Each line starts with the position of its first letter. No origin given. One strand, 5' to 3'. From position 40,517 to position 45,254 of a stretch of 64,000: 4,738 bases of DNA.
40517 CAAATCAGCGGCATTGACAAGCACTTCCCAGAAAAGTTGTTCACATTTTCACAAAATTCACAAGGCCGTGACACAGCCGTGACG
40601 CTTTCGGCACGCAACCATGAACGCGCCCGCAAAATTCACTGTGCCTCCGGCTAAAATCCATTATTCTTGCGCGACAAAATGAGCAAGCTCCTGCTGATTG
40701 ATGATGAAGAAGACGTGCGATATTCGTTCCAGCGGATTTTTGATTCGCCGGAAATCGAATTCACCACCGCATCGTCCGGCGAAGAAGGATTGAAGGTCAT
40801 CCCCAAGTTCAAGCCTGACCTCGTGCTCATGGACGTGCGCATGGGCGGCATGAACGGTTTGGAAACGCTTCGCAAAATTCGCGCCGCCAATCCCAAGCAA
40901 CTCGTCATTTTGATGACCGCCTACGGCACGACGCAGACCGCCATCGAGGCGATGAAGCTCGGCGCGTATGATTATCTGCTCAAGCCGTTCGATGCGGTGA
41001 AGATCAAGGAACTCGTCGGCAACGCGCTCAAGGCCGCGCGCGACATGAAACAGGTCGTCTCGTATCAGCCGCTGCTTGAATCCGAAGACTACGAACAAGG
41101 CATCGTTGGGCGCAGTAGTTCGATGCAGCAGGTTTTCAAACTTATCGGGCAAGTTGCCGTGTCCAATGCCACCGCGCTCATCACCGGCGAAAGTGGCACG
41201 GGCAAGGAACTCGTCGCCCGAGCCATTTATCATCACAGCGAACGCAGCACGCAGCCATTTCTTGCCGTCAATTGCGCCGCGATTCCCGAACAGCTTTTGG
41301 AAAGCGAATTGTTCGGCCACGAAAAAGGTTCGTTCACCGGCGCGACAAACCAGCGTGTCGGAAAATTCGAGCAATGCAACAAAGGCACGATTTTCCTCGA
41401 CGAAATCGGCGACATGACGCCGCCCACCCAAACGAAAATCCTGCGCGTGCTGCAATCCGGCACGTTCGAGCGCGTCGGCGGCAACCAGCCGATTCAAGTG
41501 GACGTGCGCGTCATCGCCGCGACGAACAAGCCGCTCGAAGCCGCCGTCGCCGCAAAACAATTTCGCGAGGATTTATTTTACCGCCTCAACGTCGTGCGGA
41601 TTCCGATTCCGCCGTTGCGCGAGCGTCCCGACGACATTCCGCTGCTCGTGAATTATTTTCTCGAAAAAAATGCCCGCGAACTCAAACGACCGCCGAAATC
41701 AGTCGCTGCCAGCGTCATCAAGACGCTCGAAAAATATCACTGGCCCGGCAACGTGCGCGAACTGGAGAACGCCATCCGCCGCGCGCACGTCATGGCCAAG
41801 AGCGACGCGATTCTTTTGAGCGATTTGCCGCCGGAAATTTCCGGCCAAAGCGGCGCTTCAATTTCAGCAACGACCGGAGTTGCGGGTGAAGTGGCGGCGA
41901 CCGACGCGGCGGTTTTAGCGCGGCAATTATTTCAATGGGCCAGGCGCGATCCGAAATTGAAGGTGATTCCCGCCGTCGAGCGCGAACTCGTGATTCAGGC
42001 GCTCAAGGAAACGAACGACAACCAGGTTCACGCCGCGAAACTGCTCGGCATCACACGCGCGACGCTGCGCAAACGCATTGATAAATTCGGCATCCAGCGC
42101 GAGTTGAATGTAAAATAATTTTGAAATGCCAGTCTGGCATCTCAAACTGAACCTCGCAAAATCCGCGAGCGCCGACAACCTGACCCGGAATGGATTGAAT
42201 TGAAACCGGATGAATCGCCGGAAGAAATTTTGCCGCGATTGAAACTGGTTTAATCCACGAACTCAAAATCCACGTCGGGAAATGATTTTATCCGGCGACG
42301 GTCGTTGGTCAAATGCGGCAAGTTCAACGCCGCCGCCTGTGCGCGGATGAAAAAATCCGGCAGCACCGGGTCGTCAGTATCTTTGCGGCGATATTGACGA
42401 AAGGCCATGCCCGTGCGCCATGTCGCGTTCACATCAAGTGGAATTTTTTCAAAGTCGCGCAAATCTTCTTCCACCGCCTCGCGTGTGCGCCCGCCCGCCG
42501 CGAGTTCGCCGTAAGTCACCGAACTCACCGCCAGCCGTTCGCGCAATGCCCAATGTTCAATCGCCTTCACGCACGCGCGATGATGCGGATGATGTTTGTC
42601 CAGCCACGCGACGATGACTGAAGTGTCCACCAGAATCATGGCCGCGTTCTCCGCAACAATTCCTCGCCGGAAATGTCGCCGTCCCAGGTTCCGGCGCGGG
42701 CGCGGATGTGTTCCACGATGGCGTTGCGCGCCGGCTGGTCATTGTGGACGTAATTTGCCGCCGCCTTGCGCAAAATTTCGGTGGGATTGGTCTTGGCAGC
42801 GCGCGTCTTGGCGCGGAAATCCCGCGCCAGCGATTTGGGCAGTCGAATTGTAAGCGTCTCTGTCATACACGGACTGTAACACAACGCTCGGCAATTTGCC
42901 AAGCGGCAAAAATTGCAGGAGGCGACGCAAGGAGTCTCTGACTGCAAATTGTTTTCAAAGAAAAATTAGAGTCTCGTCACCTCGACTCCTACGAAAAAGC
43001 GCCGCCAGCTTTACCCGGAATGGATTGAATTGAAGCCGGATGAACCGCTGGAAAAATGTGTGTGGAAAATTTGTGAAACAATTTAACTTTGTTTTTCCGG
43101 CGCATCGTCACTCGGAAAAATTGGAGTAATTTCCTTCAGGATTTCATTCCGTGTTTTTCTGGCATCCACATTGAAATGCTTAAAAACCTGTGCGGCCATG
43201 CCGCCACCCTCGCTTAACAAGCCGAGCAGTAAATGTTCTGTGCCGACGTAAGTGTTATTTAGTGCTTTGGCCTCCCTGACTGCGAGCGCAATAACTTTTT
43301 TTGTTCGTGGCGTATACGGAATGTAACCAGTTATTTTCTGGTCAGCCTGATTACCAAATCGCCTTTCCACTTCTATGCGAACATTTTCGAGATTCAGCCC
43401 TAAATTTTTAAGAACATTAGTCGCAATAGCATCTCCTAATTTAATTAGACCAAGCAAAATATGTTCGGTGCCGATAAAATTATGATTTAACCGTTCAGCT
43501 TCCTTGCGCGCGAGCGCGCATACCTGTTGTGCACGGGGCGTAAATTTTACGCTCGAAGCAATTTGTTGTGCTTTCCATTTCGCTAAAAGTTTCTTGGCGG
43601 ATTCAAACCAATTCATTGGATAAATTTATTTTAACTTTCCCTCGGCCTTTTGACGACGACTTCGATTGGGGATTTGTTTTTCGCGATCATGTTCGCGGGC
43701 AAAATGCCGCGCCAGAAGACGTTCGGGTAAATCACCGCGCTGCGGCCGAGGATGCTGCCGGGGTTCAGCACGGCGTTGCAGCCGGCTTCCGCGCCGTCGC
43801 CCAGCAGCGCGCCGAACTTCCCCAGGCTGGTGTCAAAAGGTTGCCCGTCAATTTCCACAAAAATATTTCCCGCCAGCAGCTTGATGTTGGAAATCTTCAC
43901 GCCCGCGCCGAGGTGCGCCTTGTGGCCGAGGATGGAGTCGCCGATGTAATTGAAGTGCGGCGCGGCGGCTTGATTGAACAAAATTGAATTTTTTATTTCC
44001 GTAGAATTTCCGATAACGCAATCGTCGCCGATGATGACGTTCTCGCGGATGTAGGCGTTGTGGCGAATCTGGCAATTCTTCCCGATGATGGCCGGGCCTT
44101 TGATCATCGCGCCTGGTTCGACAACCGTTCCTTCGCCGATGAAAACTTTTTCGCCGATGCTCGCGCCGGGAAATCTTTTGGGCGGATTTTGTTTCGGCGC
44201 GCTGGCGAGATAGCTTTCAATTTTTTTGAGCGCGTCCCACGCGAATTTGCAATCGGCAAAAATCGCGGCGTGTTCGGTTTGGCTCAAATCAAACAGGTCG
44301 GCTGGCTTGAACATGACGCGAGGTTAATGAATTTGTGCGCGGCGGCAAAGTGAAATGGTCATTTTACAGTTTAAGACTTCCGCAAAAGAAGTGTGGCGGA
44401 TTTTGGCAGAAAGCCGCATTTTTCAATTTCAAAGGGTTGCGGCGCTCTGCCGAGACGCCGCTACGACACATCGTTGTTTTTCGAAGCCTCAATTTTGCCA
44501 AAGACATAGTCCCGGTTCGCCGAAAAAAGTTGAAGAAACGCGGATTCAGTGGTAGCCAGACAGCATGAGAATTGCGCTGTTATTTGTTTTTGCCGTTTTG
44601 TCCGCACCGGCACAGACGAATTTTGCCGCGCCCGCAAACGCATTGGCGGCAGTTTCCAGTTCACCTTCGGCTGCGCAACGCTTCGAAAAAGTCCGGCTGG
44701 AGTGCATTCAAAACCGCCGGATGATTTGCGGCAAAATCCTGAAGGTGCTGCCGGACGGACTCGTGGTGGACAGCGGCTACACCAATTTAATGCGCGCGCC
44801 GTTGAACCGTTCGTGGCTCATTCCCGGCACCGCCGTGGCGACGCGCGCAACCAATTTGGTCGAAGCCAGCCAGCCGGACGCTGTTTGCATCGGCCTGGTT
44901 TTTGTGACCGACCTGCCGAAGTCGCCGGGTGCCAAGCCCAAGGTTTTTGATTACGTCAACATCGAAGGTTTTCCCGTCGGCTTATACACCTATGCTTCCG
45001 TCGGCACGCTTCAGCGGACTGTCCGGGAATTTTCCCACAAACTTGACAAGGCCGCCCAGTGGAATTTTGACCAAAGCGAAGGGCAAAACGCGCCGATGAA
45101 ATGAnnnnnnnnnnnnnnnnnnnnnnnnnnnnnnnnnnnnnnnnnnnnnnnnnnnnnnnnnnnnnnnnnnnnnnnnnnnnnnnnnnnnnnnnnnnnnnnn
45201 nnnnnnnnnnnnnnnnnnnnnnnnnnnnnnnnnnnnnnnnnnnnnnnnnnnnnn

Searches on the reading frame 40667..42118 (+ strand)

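Call 35: search_protein_families(library=pfam, proteins=[window:40667-42118:+], max_evalue=0.001)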
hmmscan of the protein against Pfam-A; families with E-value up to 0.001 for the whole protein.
window:40667-42118:+ (483 aa): 10 families
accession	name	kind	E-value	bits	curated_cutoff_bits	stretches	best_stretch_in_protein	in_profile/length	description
PF00158.32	Sigma54_activat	-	2.7e-73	245.6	20.2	1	146-312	1-167/168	Sigma-54 interaction domain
PF00072.30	Response_reg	-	5.4e-29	101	30.2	1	9-116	2-109/111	Response regulator receiver domain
PF25601.1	AAA_lid_14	-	5.8e-27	93.8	27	1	318-397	1-80/87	AAA+ ATPase lid domain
PF14532.12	Sigma54_activ_2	-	1.1e-21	78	25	1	147-317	1-138/138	Sigma-54 interaction domain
PF02954.25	HTH_8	-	8.9e-12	45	22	1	435-474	3-42/42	Bacterial regulatory protein, Fis family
PF07728.20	AAA_5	-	7.9e-07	29.6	22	1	171-290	3-125/139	AAA domain (dynein-related subfamily)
PF00004.35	AAA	-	1.5e-06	29.2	21.2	1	171-290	2-112/131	ATPase family associated with various cellular activities (AAA)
PF07724.20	AAA_2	-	3.7e-05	24.3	27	1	169-287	5-124/166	AAA domain (Cdc48 subfamily)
PF13191.12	AAA_16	-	0.00023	22.1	32.6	1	147-206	3-63/167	AAA ATPase domain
PF13518.12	HTH_28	-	0.00024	21.5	25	1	438-477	1-39/52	Helix-turn-helix domain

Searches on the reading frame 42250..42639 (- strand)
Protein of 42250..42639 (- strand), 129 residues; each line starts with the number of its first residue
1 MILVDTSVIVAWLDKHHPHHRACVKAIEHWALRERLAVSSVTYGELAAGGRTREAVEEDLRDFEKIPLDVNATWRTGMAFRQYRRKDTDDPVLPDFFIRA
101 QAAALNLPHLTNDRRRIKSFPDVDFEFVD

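Call 35: search_protein_families(library=pfam, proteins=[window:42250-42639:-], max_evalue=0.001)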
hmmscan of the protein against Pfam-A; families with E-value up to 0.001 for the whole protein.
window:42250-42639:- (129 aa): 1 family
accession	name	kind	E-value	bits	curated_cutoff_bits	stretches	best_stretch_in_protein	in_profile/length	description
PF01850.27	PIN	-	1.3e-15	58.5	23.6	1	2-120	1-114/120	PIN domain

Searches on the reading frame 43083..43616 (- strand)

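Call 35: search_protein_families(library=pfam, proteins=[window:43083-43616:-], max_evalue=0.001)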
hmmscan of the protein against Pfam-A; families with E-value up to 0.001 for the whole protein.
window:43083-43616:- (177 aa): 1 family
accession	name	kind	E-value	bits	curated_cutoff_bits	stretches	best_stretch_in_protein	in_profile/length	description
PF02861.25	Clp_N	-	1.1e-33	115.6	20.7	2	112-163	1-52/53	Clp amino terminal domain, pathogenicity island component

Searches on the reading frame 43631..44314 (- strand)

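Call 35: search_protein_families(library=pfam, proteins=[window:43631-44314:-], max_evalue=0.001)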
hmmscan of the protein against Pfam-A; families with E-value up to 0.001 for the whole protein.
window:43631-44314:- (227 aa): 7 families
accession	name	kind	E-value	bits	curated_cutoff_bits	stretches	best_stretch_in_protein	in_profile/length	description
PF00132.30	Hexapep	-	6.5e-21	73.5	27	1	75-109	2-36/36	Bacterial transferase hexapeptide (six repeats)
PF25084.1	LbH_EIF2B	-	3.7e-18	65.9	54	2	76-154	23-100/105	EIF2B subunit epsilon LbH domain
PF25087.1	GMPPB_C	-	9.8e-09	35.3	39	2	51-115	17-79/110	GMPPB C-terminal domain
PF14602.12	Hexapep_2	-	3.6e-06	27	27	1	74-103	1-28/34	Hexapeptide repeat of succinyl-transferase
PF24894.1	Hexapep_GlmU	-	1.5e-05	25.5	23.3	0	91-143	17-68/104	GlmU-like, C-terminal hexapeptide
PF25247.1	LbH_GLGC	-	0.00018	21.9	27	0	75-109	74-107/135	GLGC left-handed parallel beta-helix domain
PF16314.11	DUF4954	-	0.00058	19.1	26.2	1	76-147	175-243/433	Domain of unknown function (DUF4954)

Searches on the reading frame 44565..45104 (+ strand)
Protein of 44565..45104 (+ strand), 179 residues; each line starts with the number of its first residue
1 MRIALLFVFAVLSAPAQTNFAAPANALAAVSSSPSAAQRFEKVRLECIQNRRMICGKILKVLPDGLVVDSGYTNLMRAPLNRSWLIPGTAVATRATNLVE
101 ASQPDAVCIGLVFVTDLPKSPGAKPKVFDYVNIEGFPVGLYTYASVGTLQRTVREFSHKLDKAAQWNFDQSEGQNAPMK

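Call 13: search_protein_families(library=ncbifam, proteins=[window:44565-45104:+], max_evalue=0.01)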
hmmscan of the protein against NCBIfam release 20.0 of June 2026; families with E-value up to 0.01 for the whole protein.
window:44565-45104:+ (179 aa): 0 families

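Call 35: search_protein_families(library=pfam, proteins=[window:44565-45104:+], max_evalue=0.001)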
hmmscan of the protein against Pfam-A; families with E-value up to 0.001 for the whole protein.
window:44565-45104:+ (179 aa): 0 families

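Call 88: search_protein_families(library=pfam, proteins=[window:44565-45101:+], max_evalue=10)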
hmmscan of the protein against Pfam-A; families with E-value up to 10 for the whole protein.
window:44565-45101:+ (179 aa): 0 families
